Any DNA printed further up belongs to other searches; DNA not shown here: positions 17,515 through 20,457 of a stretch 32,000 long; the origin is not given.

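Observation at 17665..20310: Unusual fusion: rifampin-phosphotransferase/PEP-synthase-like ATP-grasp plus swivel His domain joined to a MazG/PRA-PH-like NTP pyrophosphohydrolase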

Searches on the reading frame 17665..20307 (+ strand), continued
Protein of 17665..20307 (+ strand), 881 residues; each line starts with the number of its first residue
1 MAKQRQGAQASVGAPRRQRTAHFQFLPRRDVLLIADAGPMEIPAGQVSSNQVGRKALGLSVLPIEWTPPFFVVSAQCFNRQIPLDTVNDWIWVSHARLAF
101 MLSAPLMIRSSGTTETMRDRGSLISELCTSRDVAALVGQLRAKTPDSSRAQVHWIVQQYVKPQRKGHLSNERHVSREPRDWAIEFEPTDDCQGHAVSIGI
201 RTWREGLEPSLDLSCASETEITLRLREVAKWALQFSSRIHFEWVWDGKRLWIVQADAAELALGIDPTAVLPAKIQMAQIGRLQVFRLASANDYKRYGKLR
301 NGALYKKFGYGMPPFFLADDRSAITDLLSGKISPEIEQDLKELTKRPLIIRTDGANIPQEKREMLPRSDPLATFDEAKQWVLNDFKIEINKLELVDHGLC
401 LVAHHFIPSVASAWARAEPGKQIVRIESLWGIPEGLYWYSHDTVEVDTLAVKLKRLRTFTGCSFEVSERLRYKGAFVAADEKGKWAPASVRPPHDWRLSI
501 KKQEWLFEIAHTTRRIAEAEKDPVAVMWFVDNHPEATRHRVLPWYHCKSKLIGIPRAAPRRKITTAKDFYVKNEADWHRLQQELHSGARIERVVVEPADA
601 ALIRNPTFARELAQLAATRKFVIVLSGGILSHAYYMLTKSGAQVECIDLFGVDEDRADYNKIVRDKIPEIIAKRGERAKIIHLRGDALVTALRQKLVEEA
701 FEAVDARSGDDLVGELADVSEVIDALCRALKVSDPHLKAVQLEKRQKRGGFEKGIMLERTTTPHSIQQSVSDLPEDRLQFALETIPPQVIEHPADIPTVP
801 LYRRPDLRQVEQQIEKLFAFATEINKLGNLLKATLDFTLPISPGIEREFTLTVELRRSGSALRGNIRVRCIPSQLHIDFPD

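Call 67: find_homologous_proteins(query=L085:5861-8305:+, max_evalue=0.001)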
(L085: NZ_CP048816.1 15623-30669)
Query L085:5861-8305:+ (815 aa): 31 proteins with E <= 0.001 among 8000 candidates.
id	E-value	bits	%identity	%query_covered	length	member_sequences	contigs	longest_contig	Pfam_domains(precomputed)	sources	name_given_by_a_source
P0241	0.0e+0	1781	96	100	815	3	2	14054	-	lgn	-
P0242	0.0e+0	1215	65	98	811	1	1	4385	PF01503.23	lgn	-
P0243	0.0e+0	1213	65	99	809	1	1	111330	-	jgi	jgi:predicted house-cleaning noncanonical NTP pyrophosphatase (MazG superfamily)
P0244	0.0e+0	1192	65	98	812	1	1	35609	-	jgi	jgi:predicted house-cleaning noncanonical NTP pyrophosphatase (MazG superfamily)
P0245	0.0e+0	1174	63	99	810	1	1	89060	-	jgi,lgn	jgi:predicted house-cleaning noncanonical NTP pyrophosphatase (MazG superfamily)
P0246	0.0e+0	1170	63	99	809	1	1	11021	-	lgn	-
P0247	0.0e+0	1125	60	97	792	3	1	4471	-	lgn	-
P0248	0.0e+0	1120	61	99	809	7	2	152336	-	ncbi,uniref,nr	ncbi:MAG: hypothetical protein E5Y06_19260 [Mesorhizobium sp.]|uniref:nucleoside triphosphate pyroph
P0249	0.0e+0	1106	59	99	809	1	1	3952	-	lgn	-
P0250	0.0e+0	1077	61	95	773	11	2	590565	-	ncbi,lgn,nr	ncbi:nucleoside triphosphate pyrophosphohydrolase [Mesorhizobium sp. LNJC399B00]|nr:nucleoside triph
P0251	2.9e-195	669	58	61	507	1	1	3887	-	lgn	-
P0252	9.5e-189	647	49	75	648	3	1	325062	-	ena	-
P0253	5.7e-173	595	57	56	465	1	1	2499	-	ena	-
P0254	7.0e-125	436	32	98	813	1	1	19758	-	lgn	-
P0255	7.9e-125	436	33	96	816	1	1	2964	-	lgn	-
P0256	5.3e-124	433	33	96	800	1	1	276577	-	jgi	jgi:predicted house-cleaning noncanonical NTP pyrophosphatase (MazG superfamily)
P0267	6.3e-112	393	30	96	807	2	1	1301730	-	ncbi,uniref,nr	ncbi:hypothetical protein EPK99_08200 [Neorhizobium lilium]|uniref:Uncharacterized protein n=1 Tax=N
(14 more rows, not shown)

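Call 68: find_encoding_contigs(protein=P0267, flank=7000, max_places=2)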
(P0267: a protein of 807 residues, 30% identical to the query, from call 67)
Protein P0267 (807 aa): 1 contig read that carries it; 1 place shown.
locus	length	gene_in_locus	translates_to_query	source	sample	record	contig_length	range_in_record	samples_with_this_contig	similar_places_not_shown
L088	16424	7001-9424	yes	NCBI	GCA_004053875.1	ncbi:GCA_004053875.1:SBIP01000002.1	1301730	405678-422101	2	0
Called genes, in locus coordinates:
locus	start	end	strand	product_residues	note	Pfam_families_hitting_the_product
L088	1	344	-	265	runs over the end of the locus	PF01073:3Beta_HSD, PF01370:Epimerase, PF16363:GDP_Man_Dehyd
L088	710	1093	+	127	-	PF04248:NTP_transf_9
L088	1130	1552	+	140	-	PF01894:YjbQ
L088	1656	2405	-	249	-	PF04402:SIMPL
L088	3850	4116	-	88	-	-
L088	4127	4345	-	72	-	PF12728:HTH_17 (weak)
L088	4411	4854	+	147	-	PF13560:HTH_31, PF12844:HTH_19, PF01381:HTH_3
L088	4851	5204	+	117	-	-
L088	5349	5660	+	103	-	PF13560:HTH_31 (weak), PF12844:HTH_19, PF01381:HTH_3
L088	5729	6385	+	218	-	-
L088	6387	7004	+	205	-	-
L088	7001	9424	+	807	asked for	-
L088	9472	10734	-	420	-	PF13657:Couple_hipA, PF07804:HipA_C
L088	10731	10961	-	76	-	PF13560:HTH_31 (weak), PF12844:HTH_19 (weak), PF01381:HTH_3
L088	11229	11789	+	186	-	-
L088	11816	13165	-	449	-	PF02534:T4SS-DNA_transf, PF10412:TrwB_AAD_bind, PF12696:TraG-D_C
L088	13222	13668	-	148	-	-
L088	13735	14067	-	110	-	-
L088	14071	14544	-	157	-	-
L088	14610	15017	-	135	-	-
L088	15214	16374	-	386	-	PF06059:DUF930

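Call 69: find_encoding_contigs(protein=P0256, flank=7000, max_places=2)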
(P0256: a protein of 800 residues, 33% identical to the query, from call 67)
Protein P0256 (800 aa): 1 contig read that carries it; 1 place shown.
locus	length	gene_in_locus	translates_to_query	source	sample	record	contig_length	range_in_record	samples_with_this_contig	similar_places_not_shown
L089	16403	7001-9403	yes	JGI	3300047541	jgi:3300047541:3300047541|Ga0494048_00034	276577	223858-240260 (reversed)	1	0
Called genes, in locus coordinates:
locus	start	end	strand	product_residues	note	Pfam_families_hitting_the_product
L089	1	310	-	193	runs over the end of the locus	PF19489:SLT_4, PF01464:SLT (faint)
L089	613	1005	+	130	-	PF09538:FYDLN_acid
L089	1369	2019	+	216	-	PF18728:HEPN_AbiV (weak)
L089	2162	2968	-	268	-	-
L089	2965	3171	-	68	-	-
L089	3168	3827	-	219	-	-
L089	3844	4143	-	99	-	-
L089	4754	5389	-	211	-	PF00239:Resolvase, PF02796:HTH_7 (weak)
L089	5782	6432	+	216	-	-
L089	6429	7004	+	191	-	-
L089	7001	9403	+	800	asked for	-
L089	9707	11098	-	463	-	PF20172:DUF6538 (weak), PF00589:Phage_integrase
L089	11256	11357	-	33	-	-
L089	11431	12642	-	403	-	PF13400:Tad (weak), PF13519:VWA_2 (faint), PF00092:VWA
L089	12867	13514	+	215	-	PF03458:Gly_transporter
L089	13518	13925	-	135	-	PF01475:FUR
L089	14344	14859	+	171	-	PF07977:FabA, PF22818:ApeI-like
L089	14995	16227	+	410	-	PF00109:ketoacyl-synt, PF02801:Ketoacyl-synt_C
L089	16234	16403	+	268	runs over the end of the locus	PF00106:adh_short, PF13561:adh_short_C2, PF23441:SDR (weak)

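Call 73: search_protein_representatives(alignment_id=A1)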
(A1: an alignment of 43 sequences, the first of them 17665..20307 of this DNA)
Query: 43 sequences, 894 profile positions. Proteins with E-value up to 0.001 (for the whole library): 8730; up to 1e-10: 4303; up to 1e-30: 684. The best 150 are listed.
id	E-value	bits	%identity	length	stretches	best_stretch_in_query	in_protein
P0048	0.0e+00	1381.0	-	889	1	2-888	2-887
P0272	0.0e+00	1196.9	-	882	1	23-883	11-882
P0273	0.0e+00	1143.3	-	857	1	26-881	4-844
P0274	0.0e+00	1136.3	-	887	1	17-889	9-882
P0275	0.0e+00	1115.4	-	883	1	17-879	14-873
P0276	0.0e+00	1113.7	-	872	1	22-885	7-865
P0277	0.0e+00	1109.7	-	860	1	27-891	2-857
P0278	0.0e+00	1090.6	-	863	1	30-880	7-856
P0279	0.0e+00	1076.1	-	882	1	16-887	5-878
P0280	0.0e+00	1063.6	-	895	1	13-886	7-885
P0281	0.0e+00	1059.4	-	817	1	77-892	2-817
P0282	0.0e+00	1012.6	-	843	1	40-886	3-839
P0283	1.4e-298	1009.2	-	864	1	25-876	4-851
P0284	1.1e-286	969.9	-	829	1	307-888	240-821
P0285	9.0e-284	960.2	-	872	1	17-886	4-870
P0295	5.7e-239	811.9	-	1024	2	27-739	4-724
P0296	4.7e-235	799.0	-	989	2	53-736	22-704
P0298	8.3e-234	794.8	-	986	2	54-741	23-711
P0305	9.1e-205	698.7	-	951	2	25-738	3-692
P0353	8.7e-166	569.8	-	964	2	37-736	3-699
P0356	2.6e-164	564.8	-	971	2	35-743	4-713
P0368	8.7e-160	549.9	-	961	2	35-734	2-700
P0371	8.0e-158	543.4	-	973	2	35-755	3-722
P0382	1.9e-152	525.6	-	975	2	32-736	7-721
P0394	5.9e-147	507.5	-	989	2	43-769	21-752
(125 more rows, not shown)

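Call 74: search_protein_families(library=pfam, proteins=[P0295, P0296, P0298, P0305, P0353, P0356, P0368, P0371, P0382, P0394], max_evalue=0.1)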
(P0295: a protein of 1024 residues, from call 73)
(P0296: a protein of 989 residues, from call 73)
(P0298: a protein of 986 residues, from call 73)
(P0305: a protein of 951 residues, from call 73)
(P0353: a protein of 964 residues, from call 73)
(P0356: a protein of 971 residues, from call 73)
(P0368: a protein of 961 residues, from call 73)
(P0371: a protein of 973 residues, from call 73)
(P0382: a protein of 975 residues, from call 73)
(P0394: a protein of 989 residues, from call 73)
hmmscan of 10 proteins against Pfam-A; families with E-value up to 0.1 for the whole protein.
P0295 (1024 aa): 1 family
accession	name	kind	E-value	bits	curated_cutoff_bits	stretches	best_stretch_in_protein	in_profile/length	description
PF01503.22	PRA-PH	-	0.073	13.9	21.3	0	681-731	29-80/86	Phosphoribosyl-ATP pyrophosphohydrolase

P0296 (989 aa): 0 families

P0298 (986 aa): 1 family
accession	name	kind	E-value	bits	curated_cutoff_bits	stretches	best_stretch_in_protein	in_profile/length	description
PF01503.22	PRA-PH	-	0.0043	17.9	21.3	1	662-710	28-76/86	Phosphoribosyl-ATP pyrophosphohydrolase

P0305 (951 aa): 3 families
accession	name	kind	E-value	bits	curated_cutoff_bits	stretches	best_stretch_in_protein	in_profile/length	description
PF01326.24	PPDK_N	-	0.0072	16.1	27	0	414-508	217-308/328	Pyruvate phosphate dikinase, AMP/ATP-binding domain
PF01503.22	PRA-PH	-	0.051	14.4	21.3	0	641-678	22-60/86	Phosphoribosyl-ATP pyrophosphohydrolase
PF08242.18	Methyltransf_12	-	0.08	14.1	30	0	639-694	42-97/98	Methyltransferase domain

P0353 (964 aa): 1 family
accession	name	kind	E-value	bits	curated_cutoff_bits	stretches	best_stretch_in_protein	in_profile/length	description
PF03819.22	MazG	-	0.01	16.5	22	1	660-694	6-43/74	MazG nucleotide pyrophosphohydrolase domain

P0356 (971 aa): 1 family
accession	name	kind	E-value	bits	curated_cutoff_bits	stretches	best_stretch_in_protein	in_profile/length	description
PF25109.1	HAD_PNKP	-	0.0028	18.2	27.6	0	460-518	7-62/143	Polynucleotide kinase PNKP phosphatase domain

P0368 (961 aa): 2 families
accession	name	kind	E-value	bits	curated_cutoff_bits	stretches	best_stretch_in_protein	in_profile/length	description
PF03819.22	MazG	-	9e-05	23.1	22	1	663-711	6-57/74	MazG nucleotide pyrophosphohydrolase domain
PF01503.22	PRA-PH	-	0.0089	16.9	21.3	1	638-696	8-66/86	Phosphoribosyl-ATP pyrophosphohydrolase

P0371 (973 aa): 0 families

P0382 (975 aa): 1 family
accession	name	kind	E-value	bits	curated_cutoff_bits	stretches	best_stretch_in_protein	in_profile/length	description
PF12668.12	DUF3791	-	0.0053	17.1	25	0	687-708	34-55/60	Protein of unknown function (DUF3791)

P0394 (989 aa): 1 family
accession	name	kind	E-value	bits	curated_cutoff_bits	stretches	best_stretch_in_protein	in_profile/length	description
PF01326.24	PPDK_N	-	0.0033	17.2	27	0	419-523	196-294/328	Pyruvate phosphate dikinase, AMP/ATP-binding domain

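Call 95: find_related_loci(query=A1, collection=viral_contigs, flank=10000)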
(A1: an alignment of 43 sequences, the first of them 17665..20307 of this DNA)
Query A1 (881 aa) in viral_contigs; peptide patterns used: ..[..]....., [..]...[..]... (x = any residue, [..] = any of these).
23 stretches matched a pattern, but none encodes a relative of the query by tblastn (E <= 1e-3).
